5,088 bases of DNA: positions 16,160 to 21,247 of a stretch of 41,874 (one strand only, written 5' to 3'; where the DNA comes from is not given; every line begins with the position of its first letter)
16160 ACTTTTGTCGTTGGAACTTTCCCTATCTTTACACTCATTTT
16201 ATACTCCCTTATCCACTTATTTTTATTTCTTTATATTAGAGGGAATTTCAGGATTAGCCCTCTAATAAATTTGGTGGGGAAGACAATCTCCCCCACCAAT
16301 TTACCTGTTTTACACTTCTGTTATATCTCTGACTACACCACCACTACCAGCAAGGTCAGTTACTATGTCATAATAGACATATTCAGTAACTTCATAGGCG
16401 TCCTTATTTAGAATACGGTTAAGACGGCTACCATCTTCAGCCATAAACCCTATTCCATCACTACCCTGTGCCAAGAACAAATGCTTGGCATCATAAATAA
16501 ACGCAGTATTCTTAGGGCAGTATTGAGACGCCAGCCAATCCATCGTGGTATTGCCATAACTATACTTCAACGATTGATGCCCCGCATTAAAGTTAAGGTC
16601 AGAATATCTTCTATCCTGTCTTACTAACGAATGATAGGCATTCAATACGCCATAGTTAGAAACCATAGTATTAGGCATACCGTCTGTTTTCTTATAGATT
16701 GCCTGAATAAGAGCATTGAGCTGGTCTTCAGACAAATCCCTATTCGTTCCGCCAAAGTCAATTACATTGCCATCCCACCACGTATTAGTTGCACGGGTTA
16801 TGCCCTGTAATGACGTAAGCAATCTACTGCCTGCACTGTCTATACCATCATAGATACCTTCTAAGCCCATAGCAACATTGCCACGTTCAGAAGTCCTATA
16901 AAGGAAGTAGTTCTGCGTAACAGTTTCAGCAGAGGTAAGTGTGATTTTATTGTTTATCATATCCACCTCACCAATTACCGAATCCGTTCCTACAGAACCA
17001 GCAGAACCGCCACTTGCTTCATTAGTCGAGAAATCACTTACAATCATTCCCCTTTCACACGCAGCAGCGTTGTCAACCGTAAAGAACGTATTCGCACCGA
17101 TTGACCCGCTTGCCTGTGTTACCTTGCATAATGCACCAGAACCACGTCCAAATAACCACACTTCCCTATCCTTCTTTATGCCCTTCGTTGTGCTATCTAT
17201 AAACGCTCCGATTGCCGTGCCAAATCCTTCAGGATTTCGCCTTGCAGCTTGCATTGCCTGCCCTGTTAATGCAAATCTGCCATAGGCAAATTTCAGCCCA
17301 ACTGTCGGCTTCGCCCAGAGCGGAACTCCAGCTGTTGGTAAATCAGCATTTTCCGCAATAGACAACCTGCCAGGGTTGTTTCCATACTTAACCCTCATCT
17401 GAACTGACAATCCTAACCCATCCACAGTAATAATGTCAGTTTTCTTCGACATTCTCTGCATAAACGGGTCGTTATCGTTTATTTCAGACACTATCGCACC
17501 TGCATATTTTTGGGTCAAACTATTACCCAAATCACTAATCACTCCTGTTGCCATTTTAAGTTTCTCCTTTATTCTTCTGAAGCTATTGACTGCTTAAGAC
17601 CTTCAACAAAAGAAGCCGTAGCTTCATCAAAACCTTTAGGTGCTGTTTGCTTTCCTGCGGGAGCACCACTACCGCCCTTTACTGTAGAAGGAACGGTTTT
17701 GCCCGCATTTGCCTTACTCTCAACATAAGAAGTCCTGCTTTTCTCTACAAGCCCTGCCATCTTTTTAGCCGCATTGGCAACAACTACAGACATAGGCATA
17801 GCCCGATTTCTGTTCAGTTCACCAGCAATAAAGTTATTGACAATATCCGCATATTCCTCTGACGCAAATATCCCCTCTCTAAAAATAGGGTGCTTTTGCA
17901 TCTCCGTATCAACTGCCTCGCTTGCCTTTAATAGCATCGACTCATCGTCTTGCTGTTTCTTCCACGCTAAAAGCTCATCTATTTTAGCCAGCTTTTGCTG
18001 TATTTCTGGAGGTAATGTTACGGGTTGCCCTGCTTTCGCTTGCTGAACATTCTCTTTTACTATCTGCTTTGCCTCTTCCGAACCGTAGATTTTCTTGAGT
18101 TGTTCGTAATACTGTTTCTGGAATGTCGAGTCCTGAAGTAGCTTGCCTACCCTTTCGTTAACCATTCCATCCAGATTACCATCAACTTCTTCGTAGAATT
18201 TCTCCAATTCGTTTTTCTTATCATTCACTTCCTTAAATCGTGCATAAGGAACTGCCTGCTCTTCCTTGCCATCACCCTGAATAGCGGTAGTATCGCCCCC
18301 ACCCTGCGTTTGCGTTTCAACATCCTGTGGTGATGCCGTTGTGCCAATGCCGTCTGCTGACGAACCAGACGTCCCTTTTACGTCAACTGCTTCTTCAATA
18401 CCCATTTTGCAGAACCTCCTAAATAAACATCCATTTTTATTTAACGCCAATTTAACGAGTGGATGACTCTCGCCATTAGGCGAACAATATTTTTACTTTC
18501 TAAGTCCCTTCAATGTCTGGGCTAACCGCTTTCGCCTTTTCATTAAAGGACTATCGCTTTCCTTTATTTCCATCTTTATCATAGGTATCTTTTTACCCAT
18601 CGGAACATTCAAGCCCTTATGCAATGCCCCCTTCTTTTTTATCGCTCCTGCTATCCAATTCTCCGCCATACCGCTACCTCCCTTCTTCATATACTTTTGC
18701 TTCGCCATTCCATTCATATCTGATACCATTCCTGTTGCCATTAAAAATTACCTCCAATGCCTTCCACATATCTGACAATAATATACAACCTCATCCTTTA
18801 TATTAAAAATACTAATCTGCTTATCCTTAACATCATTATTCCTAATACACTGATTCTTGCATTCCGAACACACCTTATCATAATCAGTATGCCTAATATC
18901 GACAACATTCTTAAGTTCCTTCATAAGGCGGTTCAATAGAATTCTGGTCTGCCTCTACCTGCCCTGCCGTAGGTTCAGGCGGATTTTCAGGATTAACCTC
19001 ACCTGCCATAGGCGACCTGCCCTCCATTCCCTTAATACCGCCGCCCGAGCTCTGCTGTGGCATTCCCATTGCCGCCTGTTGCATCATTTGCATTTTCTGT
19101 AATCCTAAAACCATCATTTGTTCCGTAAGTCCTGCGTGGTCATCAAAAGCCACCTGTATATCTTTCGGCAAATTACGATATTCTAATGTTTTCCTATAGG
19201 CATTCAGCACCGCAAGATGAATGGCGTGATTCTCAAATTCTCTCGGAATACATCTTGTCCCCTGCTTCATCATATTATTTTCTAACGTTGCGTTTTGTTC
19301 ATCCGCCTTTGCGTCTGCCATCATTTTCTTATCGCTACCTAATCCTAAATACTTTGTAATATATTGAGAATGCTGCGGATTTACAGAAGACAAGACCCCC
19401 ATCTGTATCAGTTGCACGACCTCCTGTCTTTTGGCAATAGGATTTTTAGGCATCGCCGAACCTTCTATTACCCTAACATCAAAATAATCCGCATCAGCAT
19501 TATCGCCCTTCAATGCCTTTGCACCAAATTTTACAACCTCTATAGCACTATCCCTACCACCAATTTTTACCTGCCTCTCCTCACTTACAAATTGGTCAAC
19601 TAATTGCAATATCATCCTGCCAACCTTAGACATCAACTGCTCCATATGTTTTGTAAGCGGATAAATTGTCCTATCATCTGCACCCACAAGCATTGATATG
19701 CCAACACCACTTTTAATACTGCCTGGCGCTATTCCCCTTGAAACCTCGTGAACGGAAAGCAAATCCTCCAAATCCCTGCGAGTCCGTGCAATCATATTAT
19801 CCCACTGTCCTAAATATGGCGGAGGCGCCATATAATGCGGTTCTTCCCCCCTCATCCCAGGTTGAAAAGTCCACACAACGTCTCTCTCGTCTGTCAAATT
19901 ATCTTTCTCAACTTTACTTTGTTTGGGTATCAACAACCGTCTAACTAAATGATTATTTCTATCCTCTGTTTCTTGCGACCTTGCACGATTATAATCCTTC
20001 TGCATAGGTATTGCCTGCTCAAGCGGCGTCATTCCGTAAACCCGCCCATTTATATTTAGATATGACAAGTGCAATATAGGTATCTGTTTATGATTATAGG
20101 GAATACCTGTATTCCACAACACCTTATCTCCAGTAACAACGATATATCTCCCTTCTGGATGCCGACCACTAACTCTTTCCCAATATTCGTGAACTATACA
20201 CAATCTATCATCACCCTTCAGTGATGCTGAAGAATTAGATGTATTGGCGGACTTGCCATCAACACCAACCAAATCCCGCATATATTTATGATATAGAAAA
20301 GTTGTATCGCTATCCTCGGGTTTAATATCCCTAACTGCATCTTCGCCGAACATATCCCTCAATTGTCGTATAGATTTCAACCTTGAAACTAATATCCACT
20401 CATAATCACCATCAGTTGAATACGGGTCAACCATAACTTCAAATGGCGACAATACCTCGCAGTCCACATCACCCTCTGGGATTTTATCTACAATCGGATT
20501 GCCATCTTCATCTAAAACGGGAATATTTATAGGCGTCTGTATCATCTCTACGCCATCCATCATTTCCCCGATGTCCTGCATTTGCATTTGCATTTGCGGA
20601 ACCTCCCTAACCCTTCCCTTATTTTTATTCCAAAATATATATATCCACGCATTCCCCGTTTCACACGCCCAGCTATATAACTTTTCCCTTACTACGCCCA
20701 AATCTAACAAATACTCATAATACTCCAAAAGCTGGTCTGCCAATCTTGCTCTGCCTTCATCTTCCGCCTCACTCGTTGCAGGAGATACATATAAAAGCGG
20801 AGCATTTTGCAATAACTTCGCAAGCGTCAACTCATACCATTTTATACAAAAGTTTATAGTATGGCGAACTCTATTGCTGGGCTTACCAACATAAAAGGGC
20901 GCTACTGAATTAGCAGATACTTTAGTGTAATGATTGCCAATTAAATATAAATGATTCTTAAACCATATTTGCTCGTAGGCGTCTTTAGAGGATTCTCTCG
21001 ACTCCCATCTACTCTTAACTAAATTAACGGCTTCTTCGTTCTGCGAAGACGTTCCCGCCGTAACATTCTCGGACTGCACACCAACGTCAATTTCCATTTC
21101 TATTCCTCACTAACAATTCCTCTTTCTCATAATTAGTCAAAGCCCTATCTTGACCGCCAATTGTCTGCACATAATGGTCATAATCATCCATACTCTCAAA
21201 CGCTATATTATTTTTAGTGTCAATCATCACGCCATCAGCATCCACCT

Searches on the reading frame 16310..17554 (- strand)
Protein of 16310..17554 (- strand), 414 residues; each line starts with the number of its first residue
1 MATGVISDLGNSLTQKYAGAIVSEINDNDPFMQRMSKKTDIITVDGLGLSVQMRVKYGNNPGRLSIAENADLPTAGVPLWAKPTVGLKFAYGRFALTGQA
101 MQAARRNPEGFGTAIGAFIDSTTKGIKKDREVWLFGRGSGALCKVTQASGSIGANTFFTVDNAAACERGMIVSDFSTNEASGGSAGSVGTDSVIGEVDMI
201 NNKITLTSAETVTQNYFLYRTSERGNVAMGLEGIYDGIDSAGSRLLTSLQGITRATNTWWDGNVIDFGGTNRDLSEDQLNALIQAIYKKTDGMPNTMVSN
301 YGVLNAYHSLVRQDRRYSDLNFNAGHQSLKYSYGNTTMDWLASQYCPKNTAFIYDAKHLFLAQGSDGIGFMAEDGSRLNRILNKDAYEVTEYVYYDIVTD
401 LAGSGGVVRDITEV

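Call 13: search_protein_families(library=phrogs, proteins=[window:16310-17554:-], max_evalue=0.001)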
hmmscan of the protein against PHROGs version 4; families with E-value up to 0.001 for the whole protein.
window:16310-17554:- (414 aa): 2 families
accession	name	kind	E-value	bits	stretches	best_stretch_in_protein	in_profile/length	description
phrog_14242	-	head and packaging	8e-44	150.9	1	6-413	5-390/396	major head protein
phrog_9953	-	head and packaging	4.3e-11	43.8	1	248-366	162-285/329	major head protein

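Call 30: search_dna_similar(query=window:16310-17554:-, collection=phages, mode=protein, max_rows=25, max_evalue=0.001)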
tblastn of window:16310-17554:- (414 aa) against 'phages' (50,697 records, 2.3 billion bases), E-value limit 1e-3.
Records with a match: 13; places in all: 13; records where one place covers at least 80% of the query: 13.
Best place of each record, by identity: <60% 13.
By first word of the organism name: Arthrobacter 8; Caudoviricetes 2; Microbacterium 2; Cellulosimicrobium 1.
By host as written in the record: Arthrobacter sp. ATCC 21022 8; - 2; Microbacterium paraoxydans NRRL B-14843 2; Cellulosimicrobium sp. 1.
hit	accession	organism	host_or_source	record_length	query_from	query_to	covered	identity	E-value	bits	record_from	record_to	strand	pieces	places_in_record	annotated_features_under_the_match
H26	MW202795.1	Caudoviricetes sp.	Manatee Spring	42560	13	414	97%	25.5%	9e-13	76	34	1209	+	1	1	major capsid protein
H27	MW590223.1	Cellulosimicrobium phage DS1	Cellulosimicrobium sp.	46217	6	413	99%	25.1%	4e-15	83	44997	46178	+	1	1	hypothetical protein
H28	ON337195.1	Arthrobacter phage Casserole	Arthrobacter sp. ATCC 21022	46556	6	413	99%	24.5%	2e-17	91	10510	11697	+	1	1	15: major capsid protein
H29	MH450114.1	Arthrobacter phage Brad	Arthrobacter sp. ATCC 21022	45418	6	413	99%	24.3%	1e-17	91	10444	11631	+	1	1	15: major capsid protein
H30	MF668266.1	Arthrobacter phage Adat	Arthrobacter sp. ATCC 21022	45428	6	413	99%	24.3%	1e-17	91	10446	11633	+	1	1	major capsid protein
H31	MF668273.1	Arthrobacter phage GurgleFerb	Arthrobacter sp. ATCC 21022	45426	6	413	99%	24.3%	1e-17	91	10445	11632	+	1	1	major capsid protein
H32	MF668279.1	Arthrobacter phage Nellie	Arthrobacter sp. ATCC 21022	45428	6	413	99%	24.3%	1e-17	91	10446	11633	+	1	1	major capsid protein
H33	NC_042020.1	Arthrobacter phage Adat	Arthrobacter sp. ATCC 21022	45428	6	413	99%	24.3%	1e-17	91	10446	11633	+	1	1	major head protein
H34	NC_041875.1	Arthrobacter phage Jasmine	Arthrobacter sp. ATCC 21022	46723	6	413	99%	24.0%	2e-16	87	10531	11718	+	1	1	17: major head protein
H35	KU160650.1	Arthrobacter phage Jasmine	Arthrobacter sp. ATCC 21022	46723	6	413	99%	24.0%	2e-16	87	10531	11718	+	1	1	17: major capsid protein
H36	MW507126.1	Microbacterium phage Shocker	Microbacterium paraoxydans NRRL B-14843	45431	6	380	91%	25.1%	5e-13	77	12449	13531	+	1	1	23: major capsid protein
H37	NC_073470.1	Microbacterium phage Shocker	Microbacterium paraoxydans NRRL B-14843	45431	6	380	91%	25.1%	5e-13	77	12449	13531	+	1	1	23: major capsid protein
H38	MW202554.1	Caudoviricetes sp.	Manatee Spring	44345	48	388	82%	23.8%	2e-11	72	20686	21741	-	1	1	hypothetical protein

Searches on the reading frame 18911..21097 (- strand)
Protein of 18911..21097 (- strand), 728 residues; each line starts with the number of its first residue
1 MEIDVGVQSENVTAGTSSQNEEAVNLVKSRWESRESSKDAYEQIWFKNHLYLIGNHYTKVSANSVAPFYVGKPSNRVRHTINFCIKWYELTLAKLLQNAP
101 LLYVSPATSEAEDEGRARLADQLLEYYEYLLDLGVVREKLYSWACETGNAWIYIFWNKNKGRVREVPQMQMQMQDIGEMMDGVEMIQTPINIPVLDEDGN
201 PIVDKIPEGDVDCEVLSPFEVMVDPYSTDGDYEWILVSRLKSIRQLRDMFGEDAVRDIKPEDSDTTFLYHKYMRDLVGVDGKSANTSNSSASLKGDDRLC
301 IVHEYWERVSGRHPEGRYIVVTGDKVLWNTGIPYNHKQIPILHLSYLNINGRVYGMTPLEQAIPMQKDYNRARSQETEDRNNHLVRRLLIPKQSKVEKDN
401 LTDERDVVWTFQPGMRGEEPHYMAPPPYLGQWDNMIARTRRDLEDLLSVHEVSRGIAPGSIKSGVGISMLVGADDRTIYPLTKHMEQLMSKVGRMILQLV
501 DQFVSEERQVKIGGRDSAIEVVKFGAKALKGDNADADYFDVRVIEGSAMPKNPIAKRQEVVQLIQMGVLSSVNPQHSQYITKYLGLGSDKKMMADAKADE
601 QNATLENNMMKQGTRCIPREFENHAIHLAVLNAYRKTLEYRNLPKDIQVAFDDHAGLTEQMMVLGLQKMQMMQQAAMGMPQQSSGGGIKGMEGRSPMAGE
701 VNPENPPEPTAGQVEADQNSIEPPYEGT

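Call 13: search_protein_families(library=phrogs, proteins=[window:18911-21097:-], max_evalue=0.001)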
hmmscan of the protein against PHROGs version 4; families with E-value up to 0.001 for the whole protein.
window:18911-21097:- (728 aa): 3 families
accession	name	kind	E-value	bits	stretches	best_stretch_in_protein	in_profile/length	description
phrog_156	-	head and packaging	1.6e-34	120.4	1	98-603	80-567/681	portal protein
phrog_332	-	connector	3.2e-15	56.5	1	139-530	129-457/560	head-tail adaptor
phrog_1216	-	head and packaging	7.7e-08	32.3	1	144-514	131-523/714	portal protein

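Call 39: find_homologous_proteins(query=window:18911-21097:-)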
Query window:18911-21097:- (728 aa): 17 proteins with E <= 0.001 among 8000 candidates.
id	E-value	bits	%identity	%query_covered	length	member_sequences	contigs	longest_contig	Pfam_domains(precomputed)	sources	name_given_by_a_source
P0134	0.0e+0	1672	100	100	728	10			PF23899.2,PF16510.13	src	-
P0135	4.5e-123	430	36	90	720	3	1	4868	PF23899.2,PF16510.13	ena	-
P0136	6.7e-122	426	36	90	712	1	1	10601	PF23899.2,PF16510.13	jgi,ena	-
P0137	1.1e-120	422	35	93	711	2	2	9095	PF16510.13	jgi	jgi:hypothetical protein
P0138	1.0e-119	419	35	93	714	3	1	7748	PF23899.2,PF16510.13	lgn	-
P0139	1.1e-111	393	33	93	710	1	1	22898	PF16510.13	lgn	-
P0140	1.5e-103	366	32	91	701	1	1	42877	PF23899.2,PF16510.13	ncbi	-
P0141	1.3e-85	306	33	71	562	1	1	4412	PF23899.2,PF16510.13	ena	-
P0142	5.9e-64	235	29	91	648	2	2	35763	PF23899.2,PF16510.13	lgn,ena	-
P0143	5.5e-45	172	26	92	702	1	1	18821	PF23899.2,PF16510.13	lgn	-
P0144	2.5e-44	170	26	58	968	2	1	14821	PF16510.13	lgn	-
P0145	1.1e-32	131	25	87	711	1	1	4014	PF16510.13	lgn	-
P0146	1.1e-22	98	23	84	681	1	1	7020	PF23899.2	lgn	-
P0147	1.8e-18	84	22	87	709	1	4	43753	PF16510.13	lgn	-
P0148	2.5e-14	71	21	92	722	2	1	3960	PF16510.13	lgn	-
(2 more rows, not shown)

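Call 40: find_encoding_contigs(protein=P0140, flank=10000, max_places=2)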
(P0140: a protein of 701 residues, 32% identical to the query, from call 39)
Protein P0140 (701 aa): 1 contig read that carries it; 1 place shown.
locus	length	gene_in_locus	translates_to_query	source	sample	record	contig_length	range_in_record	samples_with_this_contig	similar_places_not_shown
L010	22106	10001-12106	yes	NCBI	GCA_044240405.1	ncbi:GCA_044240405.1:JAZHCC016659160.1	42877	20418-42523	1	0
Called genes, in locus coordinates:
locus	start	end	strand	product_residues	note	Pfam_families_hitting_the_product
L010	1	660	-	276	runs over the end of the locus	-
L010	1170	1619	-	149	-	-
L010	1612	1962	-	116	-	-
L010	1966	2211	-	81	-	-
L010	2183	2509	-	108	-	-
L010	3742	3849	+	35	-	-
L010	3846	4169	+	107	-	-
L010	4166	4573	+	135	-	-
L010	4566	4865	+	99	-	-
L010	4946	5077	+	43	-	-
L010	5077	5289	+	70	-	-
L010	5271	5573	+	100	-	-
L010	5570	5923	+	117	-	-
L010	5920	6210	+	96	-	-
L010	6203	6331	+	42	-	-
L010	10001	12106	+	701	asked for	PF23899:SU10_portal (faint), PF16510:P22_portal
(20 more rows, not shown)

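Call 41: find_encoding_contigs(protein=P0139, flank=10000, max_places=2)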
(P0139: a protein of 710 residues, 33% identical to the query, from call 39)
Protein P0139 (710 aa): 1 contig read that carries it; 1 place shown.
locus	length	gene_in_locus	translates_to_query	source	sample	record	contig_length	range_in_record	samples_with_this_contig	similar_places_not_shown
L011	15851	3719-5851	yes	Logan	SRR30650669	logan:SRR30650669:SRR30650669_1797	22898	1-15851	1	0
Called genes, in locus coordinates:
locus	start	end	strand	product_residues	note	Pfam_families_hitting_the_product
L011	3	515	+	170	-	?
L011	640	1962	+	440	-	-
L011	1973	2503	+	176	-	-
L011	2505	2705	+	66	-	-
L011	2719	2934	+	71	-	-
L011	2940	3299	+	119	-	-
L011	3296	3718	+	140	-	-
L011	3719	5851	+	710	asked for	PF16510:P22_portal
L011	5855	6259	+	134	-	-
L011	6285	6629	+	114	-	-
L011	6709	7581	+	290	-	-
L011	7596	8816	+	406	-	-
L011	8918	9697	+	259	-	-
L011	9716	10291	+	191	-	-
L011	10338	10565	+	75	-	-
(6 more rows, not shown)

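Call 53: find_encoding_contigs(protein=P0142, flank=10000, max_places=2)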
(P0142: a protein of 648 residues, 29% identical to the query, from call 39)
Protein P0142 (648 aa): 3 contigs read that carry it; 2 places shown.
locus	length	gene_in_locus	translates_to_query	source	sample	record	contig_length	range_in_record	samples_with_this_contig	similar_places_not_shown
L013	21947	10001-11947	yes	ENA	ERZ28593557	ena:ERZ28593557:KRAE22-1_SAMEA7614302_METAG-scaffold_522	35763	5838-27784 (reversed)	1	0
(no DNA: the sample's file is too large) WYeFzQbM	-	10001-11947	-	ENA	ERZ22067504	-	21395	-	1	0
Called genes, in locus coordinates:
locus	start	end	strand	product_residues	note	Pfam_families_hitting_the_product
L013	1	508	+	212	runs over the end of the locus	-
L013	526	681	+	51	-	-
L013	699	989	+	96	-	-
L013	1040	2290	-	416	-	PF04466:Terminase_3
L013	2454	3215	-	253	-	PF01541:GIY-YIG, PF13518:HTH_28 (faint), PF02796:HTH_7 (faint)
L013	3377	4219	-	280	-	-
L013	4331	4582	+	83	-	-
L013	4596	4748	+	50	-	-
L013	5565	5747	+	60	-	-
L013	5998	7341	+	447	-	PF03023:MurJ, PF01554:MatE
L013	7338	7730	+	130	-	PF05866:RusA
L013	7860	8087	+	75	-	-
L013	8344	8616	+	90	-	-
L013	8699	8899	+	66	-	-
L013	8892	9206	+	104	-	PF18909:dGTP_diPhyd_N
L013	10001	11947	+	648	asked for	PF16510:P22_portal, PF23899:SU10_portal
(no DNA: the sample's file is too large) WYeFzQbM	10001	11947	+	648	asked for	PF16510:P22_portal, PF23899:SU10_portal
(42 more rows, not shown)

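Call 54: find_encoding_contigs(protein=P0136, flank=10000, max_places=2)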
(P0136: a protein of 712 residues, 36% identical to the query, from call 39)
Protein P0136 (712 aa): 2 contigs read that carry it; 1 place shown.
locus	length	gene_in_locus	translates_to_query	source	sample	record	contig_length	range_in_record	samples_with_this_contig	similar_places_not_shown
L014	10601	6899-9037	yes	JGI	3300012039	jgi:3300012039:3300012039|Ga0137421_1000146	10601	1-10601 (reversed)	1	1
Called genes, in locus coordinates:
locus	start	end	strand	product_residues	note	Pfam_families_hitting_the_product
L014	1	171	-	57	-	?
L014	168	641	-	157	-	-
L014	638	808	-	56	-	-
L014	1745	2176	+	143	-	-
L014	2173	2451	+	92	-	-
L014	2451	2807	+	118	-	-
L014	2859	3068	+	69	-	-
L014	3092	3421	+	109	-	-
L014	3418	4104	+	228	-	-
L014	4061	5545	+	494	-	PF03237:Terminase_6N, PF04466:Terminase_3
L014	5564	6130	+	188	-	-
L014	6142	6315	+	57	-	-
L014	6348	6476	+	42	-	-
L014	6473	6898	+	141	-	-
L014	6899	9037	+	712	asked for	PF23899:SU10_portal (weak), PF16510:P22_portal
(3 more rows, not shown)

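Call 62: find_related_loci(query=A1, collection=viral_contigs, flank=10000)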
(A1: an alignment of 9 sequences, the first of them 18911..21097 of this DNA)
Query A1 (728 aa) in viral_contigs; peptide patterns used: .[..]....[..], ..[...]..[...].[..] (x = any residue, [..] = any of these).
175 stretches matched a pattern; 110 encode a relative of the query (tblastn E <= 1e-3); the best 80 are kept; 80 distinct loci.
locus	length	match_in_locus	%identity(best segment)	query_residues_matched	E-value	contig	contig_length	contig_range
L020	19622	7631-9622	34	24-692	1e-115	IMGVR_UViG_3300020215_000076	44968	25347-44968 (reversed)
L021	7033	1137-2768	27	78-686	2e-58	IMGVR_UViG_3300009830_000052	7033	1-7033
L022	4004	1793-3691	28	22-673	1e-57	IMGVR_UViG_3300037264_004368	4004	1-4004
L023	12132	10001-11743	28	27-645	2e-57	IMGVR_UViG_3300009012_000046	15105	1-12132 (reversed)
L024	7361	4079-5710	27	78-686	2e-57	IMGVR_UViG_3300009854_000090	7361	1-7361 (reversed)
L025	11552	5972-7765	27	51-704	2e-53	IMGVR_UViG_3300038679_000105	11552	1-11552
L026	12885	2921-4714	27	51-704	1e-53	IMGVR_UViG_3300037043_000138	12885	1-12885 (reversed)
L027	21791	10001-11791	28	51-704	1e-53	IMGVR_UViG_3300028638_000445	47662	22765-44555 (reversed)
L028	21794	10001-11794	27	51-704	1e-53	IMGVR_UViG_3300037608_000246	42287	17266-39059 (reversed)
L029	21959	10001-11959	26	10-658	9e-52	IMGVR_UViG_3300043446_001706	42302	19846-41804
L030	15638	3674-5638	26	10-662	6e-52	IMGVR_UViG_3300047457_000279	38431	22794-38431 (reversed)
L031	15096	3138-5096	26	10-658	8e-52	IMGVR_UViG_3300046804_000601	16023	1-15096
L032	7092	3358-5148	27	51-704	1e-51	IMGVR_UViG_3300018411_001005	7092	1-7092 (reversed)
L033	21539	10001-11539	27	17-570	2e-51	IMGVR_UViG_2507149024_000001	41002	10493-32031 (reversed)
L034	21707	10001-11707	28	27-628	6e-56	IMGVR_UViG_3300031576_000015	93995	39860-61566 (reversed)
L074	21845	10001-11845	28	21-680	2e-61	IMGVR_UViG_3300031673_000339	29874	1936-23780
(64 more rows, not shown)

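Call 106: search_protein_families(library=pfam, proteins=[L074:1541-3991:+, L074:4369-4644:+, L074:4645-4971:+, L074:4965-6380:+], max_evalue=0.01)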
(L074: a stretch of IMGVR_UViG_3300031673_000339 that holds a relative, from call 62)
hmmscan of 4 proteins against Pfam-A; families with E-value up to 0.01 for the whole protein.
L074:1541-3991:+ (816 aa): 3 families
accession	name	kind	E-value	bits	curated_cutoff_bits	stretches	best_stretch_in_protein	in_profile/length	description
PF05272.17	VapE-like_dom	-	2e-77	260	25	1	516-733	1-216/217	Virulence-associated protein E-like domain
PF19263.5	DUF5906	-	0.00022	22.3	27.6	1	571-679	1-114/114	Family of unknown function (DUF5906)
PF00005.33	ABC_tran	-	0.0014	19.7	25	1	567-593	12-38/137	ABC transporter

L074:4369-4644:+ (91 aa): 0 families

L074:4645-4971:+ (108 aa): 0 families

L074:4965-6380:+ (471 aa): 3 families
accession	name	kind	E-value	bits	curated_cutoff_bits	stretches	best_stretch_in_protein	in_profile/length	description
PF04851.21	ResIII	-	9.3e-21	74.9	22.5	1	101-246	1-164/164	Type III restriction enzyme, res subunit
PF00271.37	Helicase_C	-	6.5e-13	49.3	23.5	1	306-413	4-108/110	Helicase conserved C-terminal domain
PF00270.35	DEAD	-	5e-07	30.1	26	1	107-246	3-162/167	DEAD/DEAH box helicase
